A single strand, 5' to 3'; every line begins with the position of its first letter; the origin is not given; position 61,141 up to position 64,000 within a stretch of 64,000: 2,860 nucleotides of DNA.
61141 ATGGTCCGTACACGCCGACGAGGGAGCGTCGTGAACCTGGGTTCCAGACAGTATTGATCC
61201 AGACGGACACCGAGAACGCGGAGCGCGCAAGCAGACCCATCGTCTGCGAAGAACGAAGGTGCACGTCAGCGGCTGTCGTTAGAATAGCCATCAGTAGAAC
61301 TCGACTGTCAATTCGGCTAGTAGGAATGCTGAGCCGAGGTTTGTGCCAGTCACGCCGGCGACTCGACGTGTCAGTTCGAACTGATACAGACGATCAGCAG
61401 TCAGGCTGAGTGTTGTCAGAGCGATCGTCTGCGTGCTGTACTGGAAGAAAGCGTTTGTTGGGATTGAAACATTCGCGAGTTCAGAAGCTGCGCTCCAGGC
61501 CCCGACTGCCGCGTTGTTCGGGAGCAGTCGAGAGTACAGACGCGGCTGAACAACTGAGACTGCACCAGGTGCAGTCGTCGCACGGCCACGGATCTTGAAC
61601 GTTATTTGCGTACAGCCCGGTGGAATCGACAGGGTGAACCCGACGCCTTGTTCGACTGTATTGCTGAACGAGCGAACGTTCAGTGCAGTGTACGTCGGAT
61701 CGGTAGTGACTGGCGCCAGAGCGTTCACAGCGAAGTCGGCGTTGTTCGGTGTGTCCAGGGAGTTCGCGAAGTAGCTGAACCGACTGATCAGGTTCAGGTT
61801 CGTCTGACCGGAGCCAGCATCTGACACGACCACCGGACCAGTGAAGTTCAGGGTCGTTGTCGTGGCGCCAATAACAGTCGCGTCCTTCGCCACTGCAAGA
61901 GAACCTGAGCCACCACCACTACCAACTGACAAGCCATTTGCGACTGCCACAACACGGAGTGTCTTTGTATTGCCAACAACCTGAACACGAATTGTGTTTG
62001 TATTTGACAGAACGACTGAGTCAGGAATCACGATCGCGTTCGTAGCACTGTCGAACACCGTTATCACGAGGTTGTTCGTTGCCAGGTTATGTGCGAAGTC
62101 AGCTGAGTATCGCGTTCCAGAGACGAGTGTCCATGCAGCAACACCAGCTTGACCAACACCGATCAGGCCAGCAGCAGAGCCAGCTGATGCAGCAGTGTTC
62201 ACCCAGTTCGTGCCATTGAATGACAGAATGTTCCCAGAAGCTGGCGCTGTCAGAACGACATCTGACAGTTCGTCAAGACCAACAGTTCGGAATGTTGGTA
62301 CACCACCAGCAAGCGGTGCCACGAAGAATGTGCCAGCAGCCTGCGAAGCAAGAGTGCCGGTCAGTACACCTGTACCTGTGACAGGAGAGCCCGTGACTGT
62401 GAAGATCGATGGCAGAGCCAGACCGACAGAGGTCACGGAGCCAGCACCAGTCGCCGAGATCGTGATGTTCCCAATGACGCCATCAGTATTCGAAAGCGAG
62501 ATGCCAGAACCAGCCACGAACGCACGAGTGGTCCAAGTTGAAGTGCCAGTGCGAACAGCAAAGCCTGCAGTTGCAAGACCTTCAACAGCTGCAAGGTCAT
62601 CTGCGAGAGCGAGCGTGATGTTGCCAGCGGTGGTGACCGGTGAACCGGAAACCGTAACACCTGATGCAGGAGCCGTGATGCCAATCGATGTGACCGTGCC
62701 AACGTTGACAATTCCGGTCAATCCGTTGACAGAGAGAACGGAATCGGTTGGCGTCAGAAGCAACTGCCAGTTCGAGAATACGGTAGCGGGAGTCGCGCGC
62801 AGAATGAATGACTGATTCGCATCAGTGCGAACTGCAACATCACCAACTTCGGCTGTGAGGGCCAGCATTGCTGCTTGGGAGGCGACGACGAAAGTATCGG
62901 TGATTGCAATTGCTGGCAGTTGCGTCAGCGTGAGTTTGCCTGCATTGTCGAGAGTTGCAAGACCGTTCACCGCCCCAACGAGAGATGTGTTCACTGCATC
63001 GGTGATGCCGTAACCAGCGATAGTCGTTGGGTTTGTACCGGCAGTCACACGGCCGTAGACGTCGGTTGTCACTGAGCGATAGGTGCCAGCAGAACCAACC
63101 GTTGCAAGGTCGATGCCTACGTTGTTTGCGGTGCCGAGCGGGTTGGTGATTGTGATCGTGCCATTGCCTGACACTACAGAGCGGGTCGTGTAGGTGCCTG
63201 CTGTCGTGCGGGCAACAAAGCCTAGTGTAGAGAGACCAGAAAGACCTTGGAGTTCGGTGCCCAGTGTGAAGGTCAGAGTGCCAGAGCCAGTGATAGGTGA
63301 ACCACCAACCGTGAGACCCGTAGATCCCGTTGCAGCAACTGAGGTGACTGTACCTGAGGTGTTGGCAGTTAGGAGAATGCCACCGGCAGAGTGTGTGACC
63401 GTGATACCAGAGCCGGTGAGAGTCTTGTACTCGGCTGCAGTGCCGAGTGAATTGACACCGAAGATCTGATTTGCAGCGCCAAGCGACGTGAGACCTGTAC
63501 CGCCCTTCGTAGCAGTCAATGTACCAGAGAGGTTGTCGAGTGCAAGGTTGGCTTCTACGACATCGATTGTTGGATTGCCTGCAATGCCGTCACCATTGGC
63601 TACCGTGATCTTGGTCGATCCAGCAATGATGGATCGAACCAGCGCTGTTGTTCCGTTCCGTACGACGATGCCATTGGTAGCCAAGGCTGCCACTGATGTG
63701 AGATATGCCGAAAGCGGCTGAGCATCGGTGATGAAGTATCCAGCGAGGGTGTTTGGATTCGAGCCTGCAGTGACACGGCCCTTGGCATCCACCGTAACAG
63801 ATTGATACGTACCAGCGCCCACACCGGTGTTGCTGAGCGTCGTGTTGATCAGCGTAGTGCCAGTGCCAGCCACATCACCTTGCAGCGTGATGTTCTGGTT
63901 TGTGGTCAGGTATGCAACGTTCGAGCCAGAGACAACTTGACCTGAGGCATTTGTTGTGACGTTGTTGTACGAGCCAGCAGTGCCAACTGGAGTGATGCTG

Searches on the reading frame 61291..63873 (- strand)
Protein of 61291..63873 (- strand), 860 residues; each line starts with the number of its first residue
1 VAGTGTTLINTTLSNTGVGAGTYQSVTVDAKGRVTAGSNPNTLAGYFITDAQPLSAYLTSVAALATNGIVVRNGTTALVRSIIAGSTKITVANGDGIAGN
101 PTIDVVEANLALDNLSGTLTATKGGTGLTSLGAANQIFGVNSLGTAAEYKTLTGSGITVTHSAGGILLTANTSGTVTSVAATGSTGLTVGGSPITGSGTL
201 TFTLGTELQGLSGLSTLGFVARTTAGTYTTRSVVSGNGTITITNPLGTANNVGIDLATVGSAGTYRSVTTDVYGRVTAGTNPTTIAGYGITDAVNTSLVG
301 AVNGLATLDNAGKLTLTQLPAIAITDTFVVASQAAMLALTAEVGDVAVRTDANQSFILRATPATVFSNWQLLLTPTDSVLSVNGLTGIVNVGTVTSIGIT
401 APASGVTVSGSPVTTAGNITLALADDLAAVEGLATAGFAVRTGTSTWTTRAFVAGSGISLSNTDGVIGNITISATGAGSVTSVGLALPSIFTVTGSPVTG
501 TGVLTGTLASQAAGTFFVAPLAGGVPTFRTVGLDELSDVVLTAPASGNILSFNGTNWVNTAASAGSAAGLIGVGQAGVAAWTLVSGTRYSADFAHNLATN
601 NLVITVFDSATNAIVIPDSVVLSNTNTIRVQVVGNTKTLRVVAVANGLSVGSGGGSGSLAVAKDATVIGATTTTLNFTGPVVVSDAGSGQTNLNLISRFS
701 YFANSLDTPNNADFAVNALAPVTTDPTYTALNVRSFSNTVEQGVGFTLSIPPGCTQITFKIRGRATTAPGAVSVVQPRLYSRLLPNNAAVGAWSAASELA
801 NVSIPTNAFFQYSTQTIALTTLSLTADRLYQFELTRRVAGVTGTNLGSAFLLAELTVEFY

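Call 12: search_protein_families(library=phrogs, proteins=[window:61291-63873:-], max_evalue=0.001)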
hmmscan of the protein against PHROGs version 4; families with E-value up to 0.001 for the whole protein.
window:61291-63873:- (860 aa): 8 families
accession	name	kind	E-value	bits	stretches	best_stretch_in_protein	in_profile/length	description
phrog_697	-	head and packaging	1.9e-20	72.9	1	18-111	136-236/2079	structural protein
phrog_26941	-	tail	5.5e-17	62.7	1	245-406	215-386/603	tail protein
phrog_16867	-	unknown function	8.9e-12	45.3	2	3-52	168-217/631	-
phrog_5181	-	unknown function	2.8e-10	40.1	1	8-247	180-430/763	-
phrog_2824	-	head and packaging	3.6e-10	39.5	1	298-480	777-973/1151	virion structural protein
phrog_24573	-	unknown function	3.9e-10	39.5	2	3-52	381-430/780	-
phrog_7389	-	tail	8.8e-05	22.2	1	175-327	311-467/732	tail fiber protein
phrog_106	-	tail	0.00091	19.5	0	608-783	200-319/329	minor tail protein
